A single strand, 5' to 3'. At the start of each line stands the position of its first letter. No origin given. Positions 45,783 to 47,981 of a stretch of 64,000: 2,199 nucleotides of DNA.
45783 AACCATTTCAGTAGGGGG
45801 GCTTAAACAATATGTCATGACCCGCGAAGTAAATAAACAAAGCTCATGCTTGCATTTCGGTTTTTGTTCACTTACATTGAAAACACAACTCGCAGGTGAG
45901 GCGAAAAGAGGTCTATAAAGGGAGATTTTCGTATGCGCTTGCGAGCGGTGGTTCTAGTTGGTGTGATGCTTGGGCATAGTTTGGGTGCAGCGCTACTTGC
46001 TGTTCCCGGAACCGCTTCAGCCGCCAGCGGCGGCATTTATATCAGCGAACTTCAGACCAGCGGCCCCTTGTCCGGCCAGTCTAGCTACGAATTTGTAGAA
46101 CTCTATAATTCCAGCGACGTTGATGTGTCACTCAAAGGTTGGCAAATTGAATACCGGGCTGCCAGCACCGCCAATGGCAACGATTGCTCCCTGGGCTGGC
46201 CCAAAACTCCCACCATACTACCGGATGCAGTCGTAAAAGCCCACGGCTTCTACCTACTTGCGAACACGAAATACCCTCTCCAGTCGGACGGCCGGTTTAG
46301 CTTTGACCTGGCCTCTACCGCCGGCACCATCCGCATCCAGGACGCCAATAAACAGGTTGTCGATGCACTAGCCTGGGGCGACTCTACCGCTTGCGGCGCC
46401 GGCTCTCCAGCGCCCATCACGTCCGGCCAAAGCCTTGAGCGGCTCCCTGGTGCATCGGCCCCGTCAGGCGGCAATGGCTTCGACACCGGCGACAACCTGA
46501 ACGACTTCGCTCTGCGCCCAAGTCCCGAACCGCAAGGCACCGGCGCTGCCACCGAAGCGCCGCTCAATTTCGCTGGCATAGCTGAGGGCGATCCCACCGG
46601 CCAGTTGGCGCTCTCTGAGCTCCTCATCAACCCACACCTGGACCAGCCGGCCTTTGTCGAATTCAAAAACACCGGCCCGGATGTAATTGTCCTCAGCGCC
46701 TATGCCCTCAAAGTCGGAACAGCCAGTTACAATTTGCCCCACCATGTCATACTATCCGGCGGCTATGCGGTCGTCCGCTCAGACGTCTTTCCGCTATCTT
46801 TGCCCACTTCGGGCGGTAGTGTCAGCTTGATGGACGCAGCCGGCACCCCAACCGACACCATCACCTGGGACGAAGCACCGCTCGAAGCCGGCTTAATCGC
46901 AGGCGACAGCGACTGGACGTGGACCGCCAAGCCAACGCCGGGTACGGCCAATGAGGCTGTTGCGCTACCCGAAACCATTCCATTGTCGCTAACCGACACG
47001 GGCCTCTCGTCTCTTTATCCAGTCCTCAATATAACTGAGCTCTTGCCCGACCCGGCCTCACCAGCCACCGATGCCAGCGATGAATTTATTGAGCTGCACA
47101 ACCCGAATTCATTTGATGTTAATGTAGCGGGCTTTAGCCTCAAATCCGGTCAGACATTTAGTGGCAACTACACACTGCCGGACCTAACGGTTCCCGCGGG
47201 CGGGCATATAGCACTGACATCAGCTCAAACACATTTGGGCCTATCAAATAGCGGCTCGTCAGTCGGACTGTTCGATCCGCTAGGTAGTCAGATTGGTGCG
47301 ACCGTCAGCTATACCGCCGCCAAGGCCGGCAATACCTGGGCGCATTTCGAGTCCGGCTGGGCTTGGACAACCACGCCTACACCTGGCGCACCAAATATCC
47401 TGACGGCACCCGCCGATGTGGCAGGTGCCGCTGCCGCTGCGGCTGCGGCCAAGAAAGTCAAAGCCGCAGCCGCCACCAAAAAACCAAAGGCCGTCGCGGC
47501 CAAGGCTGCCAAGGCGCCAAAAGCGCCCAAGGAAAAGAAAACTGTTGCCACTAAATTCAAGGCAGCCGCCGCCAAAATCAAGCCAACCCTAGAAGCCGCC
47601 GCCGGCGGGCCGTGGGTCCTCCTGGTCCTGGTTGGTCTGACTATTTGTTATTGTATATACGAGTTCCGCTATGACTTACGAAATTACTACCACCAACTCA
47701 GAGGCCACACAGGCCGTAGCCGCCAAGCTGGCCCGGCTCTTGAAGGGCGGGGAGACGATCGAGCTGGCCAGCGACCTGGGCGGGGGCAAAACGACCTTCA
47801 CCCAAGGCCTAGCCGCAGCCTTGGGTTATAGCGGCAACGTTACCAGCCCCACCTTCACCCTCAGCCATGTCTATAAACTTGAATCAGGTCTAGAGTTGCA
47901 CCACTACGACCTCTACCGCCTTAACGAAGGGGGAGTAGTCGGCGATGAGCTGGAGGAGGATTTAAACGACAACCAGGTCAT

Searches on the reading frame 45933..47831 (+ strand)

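Call 41: search_protein_families(library=pfam, proteins=[window:45933-47831:+], max_evalue=0.001)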
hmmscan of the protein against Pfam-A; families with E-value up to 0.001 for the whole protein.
window:45933-47831:+ (632 aa): 1 family
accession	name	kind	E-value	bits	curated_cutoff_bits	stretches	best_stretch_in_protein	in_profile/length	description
PF00932.25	LTD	-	1.6e-33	115.8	34.3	3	29-149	2-108/109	Lamin Tail Domain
